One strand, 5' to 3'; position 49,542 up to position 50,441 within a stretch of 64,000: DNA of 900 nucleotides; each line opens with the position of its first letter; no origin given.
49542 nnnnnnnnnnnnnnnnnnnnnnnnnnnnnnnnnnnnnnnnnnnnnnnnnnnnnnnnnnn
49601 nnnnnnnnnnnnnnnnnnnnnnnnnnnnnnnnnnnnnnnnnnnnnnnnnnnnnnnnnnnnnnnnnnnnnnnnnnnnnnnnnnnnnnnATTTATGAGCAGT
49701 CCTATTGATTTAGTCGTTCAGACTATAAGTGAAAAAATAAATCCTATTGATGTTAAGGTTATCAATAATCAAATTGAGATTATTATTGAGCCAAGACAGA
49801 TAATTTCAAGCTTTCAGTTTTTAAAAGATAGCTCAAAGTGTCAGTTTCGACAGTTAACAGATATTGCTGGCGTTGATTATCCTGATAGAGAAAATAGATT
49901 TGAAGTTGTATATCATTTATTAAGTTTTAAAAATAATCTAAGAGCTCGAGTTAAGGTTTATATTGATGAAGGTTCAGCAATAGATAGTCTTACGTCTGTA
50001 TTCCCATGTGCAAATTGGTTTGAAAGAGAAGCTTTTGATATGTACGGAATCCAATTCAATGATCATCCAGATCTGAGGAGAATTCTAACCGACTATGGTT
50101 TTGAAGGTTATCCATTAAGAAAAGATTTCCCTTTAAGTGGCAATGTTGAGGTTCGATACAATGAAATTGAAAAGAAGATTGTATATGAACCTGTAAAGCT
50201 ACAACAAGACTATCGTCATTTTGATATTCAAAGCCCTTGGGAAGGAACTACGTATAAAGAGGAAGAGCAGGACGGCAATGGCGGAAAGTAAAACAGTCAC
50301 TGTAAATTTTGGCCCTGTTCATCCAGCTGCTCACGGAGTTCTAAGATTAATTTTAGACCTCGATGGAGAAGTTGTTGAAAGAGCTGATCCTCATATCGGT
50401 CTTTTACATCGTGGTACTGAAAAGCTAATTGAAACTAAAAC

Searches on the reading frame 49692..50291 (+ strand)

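Call 11: search_protein_families(library=pfam, proteins=[window:49692-50291:+], max_evalue=0.001)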
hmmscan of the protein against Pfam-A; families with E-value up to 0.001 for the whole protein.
window:49692-50291:+ (199 aa): 1 family
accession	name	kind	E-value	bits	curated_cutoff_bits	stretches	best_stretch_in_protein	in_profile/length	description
PF00329.25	Complex1_30kDa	-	6.3e-47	159.6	22.5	1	31-151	2-123/124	Respiratory-chain NADH dehydrogenase, 30 Kd subunit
